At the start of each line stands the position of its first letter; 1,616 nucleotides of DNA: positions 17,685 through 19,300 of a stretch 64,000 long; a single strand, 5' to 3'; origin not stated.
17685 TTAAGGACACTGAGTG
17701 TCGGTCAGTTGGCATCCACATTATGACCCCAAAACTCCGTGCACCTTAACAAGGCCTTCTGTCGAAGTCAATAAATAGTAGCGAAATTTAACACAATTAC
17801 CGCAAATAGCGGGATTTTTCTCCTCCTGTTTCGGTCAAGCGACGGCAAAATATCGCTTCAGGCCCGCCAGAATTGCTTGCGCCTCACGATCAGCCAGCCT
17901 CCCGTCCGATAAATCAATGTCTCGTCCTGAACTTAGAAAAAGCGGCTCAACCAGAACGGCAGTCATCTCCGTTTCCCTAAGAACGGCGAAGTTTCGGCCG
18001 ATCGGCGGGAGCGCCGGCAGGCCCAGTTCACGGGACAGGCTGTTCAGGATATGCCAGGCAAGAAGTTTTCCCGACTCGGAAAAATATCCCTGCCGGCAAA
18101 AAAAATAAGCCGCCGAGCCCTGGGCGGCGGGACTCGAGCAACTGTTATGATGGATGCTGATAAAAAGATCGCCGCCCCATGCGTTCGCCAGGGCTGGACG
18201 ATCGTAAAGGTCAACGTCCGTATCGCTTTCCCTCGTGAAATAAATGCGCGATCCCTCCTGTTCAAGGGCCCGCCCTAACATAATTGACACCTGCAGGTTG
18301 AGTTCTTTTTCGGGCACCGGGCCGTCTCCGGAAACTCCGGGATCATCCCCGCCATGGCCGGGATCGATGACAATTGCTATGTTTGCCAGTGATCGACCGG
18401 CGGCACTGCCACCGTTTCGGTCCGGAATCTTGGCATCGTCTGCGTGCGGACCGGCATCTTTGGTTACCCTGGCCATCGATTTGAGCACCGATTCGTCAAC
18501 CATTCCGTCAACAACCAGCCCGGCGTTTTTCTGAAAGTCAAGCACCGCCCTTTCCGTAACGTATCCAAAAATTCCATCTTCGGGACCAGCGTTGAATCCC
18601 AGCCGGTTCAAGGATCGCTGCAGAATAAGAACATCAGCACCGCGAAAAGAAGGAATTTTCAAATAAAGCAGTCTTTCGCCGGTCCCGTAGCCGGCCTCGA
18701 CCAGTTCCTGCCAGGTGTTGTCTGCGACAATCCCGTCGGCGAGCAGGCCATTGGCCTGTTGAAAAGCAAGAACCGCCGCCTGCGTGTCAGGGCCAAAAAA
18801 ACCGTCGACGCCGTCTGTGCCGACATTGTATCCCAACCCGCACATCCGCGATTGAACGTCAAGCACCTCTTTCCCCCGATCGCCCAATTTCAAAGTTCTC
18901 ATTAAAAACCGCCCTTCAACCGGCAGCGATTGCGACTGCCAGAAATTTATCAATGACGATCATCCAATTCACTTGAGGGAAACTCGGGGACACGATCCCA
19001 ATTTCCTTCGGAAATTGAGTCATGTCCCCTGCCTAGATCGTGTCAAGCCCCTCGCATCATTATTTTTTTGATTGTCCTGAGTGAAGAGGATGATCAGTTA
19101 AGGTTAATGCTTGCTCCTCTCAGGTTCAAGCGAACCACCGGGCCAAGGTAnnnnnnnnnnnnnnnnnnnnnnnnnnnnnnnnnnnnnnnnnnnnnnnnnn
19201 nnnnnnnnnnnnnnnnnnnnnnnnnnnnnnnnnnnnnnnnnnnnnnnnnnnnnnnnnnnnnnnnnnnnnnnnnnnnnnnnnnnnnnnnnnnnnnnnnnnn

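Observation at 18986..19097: Two-part intergenic hairpin repeat family (types A and B) in 5'/3' UTR spacers of co-directional minus-strand genes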

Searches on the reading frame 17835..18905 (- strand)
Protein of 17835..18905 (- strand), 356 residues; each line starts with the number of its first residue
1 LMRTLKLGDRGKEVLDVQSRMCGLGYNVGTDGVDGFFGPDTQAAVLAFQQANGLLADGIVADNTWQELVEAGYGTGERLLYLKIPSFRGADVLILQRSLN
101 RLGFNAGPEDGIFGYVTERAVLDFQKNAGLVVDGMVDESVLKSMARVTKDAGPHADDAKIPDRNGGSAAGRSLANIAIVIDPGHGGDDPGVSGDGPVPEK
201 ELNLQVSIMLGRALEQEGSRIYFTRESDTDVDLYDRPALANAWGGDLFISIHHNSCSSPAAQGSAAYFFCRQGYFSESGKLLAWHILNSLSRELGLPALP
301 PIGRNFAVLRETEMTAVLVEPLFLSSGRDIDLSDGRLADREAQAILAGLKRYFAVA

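Call 65: search_protein_families(library=pfam, proteins=[window:17835-18905:-], max_evalue=0.01)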
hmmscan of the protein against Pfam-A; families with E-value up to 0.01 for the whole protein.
window:17835-18905:- (356 aa): 3 families
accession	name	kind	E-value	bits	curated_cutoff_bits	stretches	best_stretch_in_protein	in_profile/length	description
PF01520.23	Amidase_3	-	6e-40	137.6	27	1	178-350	1-173/174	N-acetylmuramoyl-L-alanine amidase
PF01471.23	PG_binding_1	-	5.3e-34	116.6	23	2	88-144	1-57/57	Putative peptidoglycan binding domain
PF09374.15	PG_binding_3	-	0.0005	20.6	24.6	0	18-49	7-36/76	Predicted Peptidoglycan domain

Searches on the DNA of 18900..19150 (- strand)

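Call 42: search_dna_similar(query=window:18950-19100:-, collection=plasmids, mode=distant, max_evalue=0.01)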
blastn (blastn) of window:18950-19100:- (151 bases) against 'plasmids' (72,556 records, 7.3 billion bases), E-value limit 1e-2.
No match.

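Call 51: search_rna_families(source=window, start=18900, end=19150, threshold=evalue, max_evalue=10)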
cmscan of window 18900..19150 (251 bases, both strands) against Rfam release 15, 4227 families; matches with E-value up to 10: 2.
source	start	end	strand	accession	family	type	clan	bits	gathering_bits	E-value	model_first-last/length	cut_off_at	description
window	18999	19018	+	RF01376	CRISPR-DR63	Gene; CRISPR;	CL00015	16.9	37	3.7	15-34/37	no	CRISPR RNA direct repeat element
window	18974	19033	-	RF02987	GA-cis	Gene; sRNA;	-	12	34.7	6.9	1-88/88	no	GA-cis RNA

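Call 67: build_rna_model(alignment_id=A2, structure=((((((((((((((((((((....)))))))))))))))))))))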
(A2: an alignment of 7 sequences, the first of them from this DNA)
Model R1 built from alignment A2 (7 sequences, 44 columns); structure: as given.
model positions 44; base pairs 20; branch points 0; effective number of sequences 5.04; information 1.249 bits per position. Calibrated on 0.2 Mb of random sequence (short: E-values are rough).
structure used (alignment columns):
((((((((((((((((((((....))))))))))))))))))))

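Call 68: search_with_rna_model(model_id=R1, sources=[window, L002, L003, L004, L008, L009, L010, L011, L014, L015, L016, L018, L020, L022], max_evalue=10)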
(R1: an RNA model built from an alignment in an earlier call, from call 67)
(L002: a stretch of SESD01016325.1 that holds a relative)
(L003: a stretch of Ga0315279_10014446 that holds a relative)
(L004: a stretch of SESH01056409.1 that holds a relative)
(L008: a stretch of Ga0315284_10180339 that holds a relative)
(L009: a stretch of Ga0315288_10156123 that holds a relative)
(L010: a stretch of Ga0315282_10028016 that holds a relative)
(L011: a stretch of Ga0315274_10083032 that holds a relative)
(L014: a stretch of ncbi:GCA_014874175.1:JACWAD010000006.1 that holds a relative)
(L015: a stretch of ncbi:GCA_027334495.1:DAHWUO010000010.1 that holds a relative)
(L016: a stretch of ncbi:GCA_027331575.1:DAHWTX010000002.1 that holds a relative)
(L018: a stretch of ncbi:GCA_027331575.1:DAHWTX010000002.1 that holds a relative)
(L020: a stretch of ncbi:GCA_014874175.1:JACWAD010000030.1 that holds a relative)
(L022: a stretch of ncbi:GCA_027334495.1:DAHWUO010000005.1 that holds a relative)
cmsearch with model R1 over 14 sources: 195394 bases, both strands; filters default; matches with E-value up to 10: 21.
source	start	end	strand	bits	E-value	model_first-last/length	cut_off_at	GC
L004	177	220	-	69.8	8.6e-14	1-44/44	no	0.55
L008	726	769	-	69.8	8.6e-14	1-44/44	no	0.55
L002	2428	2470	+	68.8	1.5e-13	1-44/44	no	0.58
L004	177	220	+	67.7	2.7e-13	1-44/44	no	0.55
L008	726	769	+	67.7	2.7e-13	1-44/44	no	0.55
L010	6464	6506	-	67.4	3.3e-13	1-44/44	no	0.58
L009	2022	2064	-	66.8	4.5e-13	1-44/44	no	0.56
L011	3337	3379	+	66.8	4.5e-13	1-44/44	no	0.56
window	18986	19029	-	65.9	7.1e-13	1-44/44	no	0.52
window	47288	47331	-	60.6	1.3e-11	1-44/44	no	0.52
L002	2428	2470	-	50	4.2e-09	1-44/44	no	0.58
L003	4325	4412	-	46.8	2.4e-08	1-44/44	no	0.43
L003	4325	4412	+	43.2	1.6e-07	1-44/44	no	0.43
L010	6464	6506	+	41.7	3.7e-07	1-44/44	no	0.58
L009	2022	2064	+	39.8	1e-06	1-44/44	no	0.56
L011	3337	3379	-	39.8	1e-06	1-44/44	no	0.56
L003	6343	6374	-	23.6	0.0068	1-44/44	no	0.66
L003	6343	6374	+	23.5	0.0071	1-44/44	no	0.66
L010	4550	4616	+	16.2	0.38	1-44/44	no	0.43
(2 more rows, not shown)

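Call 71: search_with_rna_model(model_id=R1, sources=[window, L002, L003, L004, L008, L009, L010], max_evalue=1e-7, make_alignment=true, show_alignments=0)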
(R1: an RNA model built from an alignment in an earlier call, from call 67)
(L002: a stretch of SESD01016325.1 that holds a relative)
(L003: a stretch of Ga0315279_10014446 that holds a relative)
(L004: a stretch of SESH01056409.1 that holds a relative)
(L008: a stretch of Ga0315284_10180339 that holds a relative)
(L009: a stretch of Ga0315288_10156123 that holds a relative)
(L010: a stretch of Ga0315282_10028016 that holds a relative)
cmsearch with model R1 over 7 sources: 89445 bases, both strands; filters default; matches with E-value up to 1e-7: 12.
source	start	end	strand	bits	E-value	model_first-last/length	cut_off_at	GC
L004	177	220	-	69.8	3.9e-14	1-44/44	no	0.55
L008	726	769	-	69.8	3.9e-14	1-44/44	no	0.55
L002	2428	2470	+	68.8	6.7e-14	1-44/44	no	0.58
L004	177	220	+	67.7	1.2e-13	1-44/44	no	0.55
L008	726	769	+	67.7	1.2e-13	1-44/44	no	0.55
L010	6464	6506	-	67.4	1.5e-13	1-44/44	no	0.58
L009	2022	2064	-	66.8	2.1e-13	1-44/44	no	0.56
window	18986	19029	-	65.9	3.3e-13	1-44/44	no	0.52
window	47288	47331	-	60.6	5.9e-12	1-44/44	no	0.52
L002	2428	2470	-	50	1.9e-09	1-44/44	no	0.58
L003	4325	4412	-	46.8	1.1e-08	1-44/44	no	0.43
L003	4325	4412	+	43.2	7.4e-08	1-44/44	no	0.43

Alignment A3: 12 matches aligned to the model, 91 columns, each read 5' to 3' on its own strand. Consensus structure (alignment columns), stored with it:
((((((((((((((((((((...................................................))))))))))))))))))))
